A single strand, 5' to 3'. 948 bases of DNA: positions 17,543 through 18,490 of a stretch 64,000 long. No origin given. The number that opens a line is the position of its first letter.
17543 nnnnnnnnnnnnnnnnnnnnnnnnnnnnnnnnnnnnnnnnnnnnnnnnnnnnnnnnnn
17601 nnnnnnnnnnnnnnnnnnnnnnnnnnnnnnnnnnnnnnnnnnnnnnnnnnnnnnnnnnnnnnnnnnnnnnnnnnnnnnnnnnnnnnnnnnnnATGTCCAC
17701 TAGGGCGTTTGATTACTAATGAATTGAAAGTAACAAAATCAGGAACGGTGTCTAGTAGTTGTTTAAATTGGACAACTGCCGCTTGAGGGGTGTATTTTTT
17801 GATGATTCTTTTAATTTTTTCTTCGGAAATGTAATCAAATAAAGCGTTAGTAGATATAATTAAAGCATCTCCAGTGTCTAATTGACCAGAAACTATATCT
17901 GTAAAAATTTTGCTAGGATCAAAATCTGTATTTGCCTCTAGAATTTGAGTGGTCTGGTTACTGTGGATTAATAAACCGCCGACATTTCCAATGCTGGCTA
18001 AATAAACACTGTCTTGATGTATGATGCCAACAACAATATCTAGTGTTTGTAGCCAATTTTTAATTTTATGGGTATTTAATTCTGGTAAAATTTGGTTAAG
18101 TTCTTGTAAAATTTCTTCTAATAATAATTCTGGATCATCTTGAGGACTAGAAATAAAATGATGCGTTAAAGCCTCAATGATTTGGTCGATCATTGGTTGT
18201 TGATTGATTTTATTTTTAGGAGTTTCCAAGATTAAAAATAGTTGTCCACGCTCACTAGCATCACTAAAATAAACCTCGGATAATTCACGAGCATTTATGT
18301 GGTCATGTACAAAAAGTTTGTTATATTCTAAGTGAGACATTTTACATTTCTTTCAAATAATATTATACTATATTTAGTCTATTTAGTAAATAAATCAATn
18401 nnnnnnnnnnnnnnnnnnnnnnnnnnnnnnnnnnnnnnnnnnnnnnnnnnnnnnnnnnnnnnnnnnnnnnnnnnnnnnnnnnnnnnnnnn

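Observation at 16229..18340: Transmembrane protein combining a degenerate PP2C-like cytoplasmic domain with an extracytoplasmic beta-propeller-like domain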

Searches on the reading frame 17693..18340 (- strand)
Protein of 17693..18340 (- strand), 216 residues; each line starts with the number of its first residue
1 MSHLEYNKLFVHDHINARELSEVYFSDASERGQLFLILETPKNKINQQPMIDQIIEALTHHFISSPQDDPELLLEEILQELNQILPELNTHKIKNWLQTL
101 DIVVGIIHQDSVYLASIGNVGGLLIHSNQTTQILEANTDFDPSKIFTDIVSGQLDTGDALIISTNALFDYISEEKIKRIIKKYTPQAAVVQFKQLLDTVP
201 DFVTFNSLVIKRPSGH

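Call 23: search_solved_structures(query=A2, max_evalue=10, show_alignments=5)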
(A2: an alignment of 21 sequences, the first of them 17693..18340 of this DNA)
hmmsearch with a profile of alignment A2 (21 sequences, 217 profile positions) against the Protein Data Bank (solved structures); distinct sequences matched with E-value up to 10: 31.
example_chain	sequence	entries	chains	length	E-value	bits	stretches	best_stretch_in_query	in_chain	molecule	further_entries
6ihl_A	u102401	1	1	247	3.5e-05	26.7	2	63-143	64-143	Phosphorylated protein phosphatase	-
6ihv_A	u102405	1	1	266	4.1e-05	26.5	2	63-143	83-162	Phosphorylated protein phosphatase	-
5f1m_A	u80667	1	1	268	4.3e-05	26.4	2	63-143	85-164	Phosphorylated protein phosphatase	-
6ihs_A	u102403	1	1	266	4.4e-05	26.4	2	63-143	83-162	Phosphorylated protein phosphatase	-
6ihr_A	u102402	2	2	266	4.4e-05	26.4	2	63-143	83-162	Phosphorylated protein phosphatase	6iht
6ihw_A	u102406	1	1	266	4.5e-05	26.4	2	63-143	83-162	Phosphorylated protein phosphatase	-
6ihu_A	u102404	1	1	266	4.5e-05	26.3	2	63-143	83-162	Phosphorylated protein phosphatase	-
3t91_A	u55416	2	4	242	0.034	16.9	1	78-170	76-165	Stage II sporulation protein E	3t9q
5mqh_A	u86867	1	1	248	0.043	16.6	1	78-170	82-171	Serine phosphatase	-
5ucg_A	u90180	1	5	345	0.061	16.1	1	78-170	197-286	Stage II sporulation protein E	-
1fip_A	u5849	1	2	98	0.098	15.5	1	41-107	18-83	FACTOR FOR INVERSION STIMULATION (FIS)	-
1etw_A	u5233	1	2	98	0.14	14.9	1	41-107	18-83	FACTOR FOR INVERSION STIMULATION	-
1etv_A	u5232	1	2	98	0.15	14.8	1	41-107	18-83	FACTOR FOR INVERSION STIMULATION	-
1etx_A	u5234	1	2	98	0.22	14.3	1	41-107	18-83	FACTOR FOR INVERSION STIMULATION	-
6ey4_A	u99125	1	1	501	0.23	14.2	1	50-158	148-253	GldM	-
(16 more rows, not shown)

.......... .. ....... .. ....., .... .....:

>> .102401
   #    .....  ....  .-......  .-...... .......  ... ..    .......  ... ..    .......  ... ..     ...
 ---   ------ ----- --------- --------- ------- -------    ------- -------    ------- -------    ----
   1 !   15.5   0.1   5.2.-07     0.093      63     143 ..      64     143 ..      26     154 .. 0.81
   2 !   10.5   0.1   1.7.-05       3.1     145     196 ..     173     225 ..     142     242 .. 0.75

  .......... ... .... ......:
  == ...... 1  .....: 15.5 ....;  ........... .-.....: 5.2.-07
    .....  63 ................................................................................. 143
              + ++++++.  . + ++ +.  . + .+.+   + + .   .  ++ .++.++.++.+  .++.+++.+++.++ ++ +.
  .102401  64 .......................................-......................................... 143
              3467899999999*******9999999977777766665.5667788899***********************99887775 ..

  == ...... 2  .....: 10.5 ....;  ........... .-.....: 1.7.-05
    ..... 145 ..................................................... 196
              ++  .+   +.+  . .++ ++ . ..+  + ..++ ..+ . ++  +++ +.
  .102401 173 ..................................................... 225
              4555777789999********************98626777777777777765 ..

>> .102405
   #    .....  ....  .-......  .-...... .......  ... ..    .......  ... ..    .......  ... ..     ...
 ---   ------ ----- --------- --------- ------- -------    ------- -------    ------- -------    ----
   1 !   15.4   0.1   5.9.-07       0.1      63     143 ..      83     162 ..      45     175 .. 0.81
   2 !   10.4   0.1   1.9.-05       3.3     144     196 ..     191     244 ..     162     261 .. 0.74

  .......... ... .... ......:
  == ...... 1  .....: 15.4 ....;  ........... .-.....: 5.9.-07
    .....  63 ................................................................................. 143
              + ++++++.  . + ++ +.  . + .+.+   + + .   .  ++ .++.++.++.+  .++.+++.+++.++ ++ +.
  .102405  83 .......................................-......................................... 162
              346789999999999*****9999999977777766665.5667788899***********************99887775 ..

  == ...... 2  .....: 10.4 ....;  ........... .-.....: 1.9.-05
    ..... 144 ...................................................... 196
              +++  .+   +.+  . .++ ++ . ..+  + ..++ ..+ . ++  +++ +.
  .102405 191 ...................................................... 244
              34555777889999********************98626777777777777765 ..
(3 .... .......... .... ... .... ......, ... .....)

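Call 29: predict_structure(alignment_id=A2)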
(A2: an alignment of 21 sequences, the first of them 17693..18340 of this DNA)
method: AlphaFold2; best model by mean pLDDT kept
length: 216 residues; sequences in the alignment: 21
mean_pLDDT: 89.2   pTM: 0.86
mean pLDDT of the five models: 89.2, 87.6, 84.4, 82.9, 80.7
residues with pLDDT >= 90: 135; 70-90: 70; 50-70: 10; < 50: 1
segments of 3 or more residues with pLDDT < 50: none
pLDDT, mean of each block of 10 residues (from residue 1): 84 84 92 94 87 94 93 95 83 78 95 93 92 78 83 94 88 94 94 92 91 80
secondary structure, 60 per line:
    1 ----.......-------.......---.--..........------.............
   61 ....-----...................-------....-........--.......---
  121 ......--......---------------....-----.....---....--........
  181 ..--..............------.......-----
elements in order: E5-11 E19-25 E32-41 H48-64 H70-88 H96-99 E101-108 E111-117 E121-126 E129-134 E150-153 E159-163 H167-170 H173-182 H185-198 E205-211

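Call 36: search_protein_representatives(alignment_id=A2)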
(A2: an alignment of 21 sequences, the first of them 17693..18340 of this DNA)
Query: 21 sequences, 217 profile positions. Proteins with E-value up to 0.001 (for the whole library): 2269; up to 1e-10: 1164; up to 1e-30: 47. The best 150 are listed.
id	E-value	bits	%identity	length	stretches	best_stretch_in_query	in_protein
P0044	1.4e-100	351.7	-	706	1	3-216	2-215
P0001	3.1e-100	350.5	-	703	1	1-215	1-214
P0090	5.3e-95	333.4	-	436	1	1-216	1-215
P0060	2.2e-90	318.3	-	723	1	1-216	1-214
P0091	1.8e-55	204.2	-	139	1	3-140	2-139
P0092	2.5e-54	200.5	-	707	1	3-212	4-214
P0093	1.1e-52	195.2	-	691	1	4-215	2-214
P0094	1.4e-51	191.6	-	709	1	7-215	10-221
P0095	2.6e-48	180.8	-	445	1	4-214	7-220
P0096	5.1e-47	176.6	-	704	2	3-214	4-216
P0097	1.7e-44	168.3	-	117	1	1-114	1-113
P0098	3.9e-44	167.2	-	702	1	3-214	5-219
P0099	6.3e-43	163.2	-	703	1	3-214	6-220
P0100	2.7e-42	161.1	-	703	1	3-212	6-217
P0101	3.6e-41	157.5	-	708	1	3-213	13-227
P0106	5.0e-36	140.7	-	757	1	7-214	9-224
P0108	2.4e-35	138.4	-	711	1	5-211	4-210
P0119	3.0e-32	128.3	-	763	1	27-208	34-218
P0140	8.1e-30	120.4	-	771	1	29-214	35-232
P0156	2.9e-28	115.3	-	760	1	8-213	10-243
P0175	3.6e-27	111.7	-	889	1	27-199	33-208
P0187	3.9e-26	108.3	-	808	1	27-213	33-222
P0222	2.6e-24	102.4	-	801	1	7-215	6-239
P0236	6.7e-24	101.0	-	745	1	27-212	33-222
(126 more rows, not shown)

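Call 67: search_protein_families(library=pfam, proteins=[P0106, P0175, P0222, P0236, P0156, P0108, P0092], max_evalue=0.05)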
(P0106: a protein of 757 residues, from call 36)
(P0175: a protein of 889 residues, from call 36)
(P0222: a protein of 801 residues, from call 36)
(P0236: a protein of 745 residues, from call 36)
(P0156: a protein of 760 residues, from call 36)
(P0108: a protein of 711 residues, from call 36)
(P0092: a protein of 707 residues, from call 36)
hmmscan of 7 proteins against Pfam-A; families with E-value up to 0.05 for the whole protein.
P0106 (757 aa): 2 families
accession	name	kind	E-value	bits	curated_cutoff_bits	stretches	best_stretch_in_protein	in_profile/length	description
PF10938.13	YfdX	-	0.011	16.2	26.6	1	433-477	3-49/149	YfdX protein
PF17170.10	DUF5128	-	0.011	15.3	22.9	1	697-747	54-109/321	6-bladed beta-propeller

P0175 (889 aa): 2 families
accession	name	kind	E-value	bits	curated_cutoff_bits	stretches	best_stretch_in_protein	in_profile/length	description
PF17170.10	DUF5128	-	0.0018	18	22.9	1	801-867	53-126/321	6-bladed beta-propeller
PF07108.16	PipA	-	0.013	15.5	25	0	45-83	51-89/200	PipA protein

P0222 (801 aa): 0 families

P0236 (745 aa): 2 families
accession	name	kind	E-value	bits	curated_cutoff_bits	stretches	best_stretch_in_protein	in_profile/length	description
PF21959.2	DUF6923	-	0.0032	17.7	27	0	477-544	111-175/234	Repeat of unknown function (DUF6923)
PF00930.27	DPPIV_N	-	0.035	13.3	22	0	678-734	241-298/354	Dipeptidyl peptidase IV (DPP IV) N-terminal region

P0156 (760 aa): 0 families

P0108 (711 aa): 0 families

P0092 (707 aa): 0 families

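Call 78: list_cluster_members(proteins=[P0106, P0175, P0222, P0236, P0156, P0108, P0119, P0140, P0187, P0092])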
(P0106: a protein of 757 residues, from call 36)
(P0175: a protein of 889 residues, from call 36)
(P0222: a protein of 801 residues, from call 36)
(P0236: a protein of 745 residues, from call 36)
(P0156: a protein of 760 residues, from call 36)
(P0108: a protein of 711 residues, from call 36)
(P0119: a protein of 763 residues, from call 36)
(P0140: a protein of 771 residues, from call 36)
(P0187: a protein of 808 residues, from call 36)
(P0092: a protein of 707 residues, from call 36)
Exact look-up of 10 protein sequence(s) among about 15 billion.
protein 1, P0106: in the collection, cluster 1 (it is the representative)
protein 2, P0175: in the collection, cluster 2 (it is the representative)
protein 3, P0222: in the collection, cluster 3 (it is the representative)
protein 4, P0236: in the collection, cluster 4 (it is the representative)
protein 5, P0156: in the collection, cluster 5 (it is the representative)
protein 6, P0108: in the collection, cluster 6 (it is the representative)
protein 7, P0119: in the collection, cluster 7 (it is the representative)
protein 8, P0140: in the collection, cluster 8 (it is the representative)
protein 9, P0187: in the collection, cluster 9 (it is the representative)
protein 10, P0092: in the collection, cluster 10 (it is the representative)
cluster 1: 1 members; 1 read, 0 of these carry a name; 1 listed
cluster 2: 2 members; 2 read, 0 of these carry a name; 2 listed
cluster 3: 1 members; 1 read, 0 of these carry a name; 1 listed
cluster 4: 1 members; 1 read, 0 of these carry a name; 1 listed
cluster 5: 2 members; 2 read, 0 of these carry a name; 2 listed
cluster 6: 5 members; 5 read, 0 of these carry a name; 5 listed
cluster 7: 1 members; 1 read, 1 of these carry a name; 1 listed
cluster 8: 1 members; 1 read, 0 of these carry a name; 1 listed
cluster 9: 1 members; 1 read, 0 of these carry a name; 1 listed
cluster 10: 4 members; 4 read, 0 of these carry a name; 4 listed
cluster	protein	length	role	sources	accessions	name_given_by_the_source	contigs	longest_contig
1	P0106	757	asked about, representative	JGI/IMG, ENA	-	-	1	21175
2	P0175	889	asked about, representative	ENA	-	-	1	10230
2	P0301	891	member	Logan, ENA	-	-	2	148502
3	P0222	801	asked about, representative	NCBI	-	-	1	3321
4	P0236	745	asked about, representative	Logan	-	-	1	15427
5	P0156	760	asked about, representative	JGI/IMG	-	-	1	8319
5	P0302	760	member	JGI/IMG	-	-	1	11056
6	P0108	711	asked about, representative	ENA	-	-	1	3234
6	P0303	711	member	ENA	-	-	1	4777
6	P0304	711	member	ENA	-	-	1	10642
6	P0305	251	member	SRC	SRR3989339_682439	-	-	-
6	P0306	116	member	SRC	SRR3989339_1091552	-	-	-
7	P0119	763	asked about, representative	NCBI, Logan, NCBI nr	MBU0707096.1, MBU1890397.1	hypothetical protein KKG41_01855 [Patescibacteria group bacterium] | hypothetical protein [Patescibacteria group bacterium]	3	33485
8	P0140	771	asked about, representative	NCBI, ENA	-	-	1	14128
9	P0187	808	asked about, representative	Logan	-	-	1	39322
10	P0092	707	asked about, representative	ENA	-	-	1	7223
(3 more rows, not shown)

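Call 79: find_encoding_contigs(protein=P0119, flank=6000, max_places=1)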
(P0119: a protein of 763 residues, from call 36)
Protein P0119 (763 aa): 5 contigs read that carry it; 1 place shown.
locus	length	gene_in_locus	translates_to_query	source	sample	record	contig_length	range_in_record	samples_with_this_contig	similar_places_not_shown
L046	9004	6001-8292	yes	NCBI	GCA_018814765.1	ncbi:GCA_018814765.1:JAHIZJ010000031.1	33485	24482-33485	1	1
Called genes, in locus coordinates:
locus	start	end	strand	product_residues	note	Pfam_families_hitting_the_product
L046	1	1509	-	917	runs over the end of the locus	PF07517:SecA_DEAD, PF01043:SecA_PP_bind, PF21090:P-loop_SecA, PF07516:SecA_SW, PF02810:SEC-C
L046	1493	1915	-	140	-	PF08973:TM1506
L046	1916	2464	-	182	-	PF07694:5TM-5TMR_LYT (weak), PF12822:ECF_trnsprt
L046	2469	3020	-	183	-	PF07690:MFS_1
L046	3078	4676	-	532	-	PF02273:Acyl_transf_2, PF00561:Abhydrolase_1 (weak), PF12146:Hydrolase_4, PF12697:Abhydrolase_6, PF20408:Abhydrolase_11 (faint), PF00326:Peptidase_S9 (weak), PF00293:NUDIX, PF00814:TsaD, +2 more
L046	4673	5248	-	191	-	-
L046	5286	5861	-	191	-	-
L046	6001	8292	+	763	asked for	-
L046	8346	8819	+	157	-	PF01966:HD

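Call 80: find_encoding_contigs(protein=P0187, flank=6000, max_places=1)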
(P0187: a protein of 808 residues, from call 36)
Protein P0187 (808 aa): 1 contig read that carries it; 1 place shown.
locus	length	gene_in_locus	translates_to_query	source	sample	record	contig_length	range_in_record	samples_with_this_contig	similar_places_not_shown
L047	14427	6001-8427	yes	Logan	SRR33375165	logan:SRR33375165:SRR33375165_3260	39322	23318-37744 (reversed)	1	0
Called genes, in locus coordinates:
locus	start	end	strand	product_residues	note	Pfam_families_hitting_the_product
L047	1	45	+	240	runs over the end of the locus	-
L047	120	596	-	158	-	-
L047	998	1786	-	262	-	-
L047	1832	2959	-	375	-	PF00595:PDZ (weak), PF13180:PDZ_2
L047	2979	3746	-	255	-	PF18900:DUF5656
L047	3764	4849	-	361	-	-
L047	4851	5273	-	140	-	-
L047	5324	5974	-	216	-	-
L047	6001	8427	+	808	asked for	-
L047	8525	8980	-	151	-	PF16320:Ribosomal_L12_N, PF00542:Ribosomal_L12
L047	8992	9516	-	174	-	PF00466:Ribosomal_L10, PF27436:RL10_C (weak)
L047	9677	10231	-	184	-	-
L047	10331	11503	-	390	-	-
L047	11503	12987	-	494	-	PF20030:bpMoxR, PF07728:AAA_5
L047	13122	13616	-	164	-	-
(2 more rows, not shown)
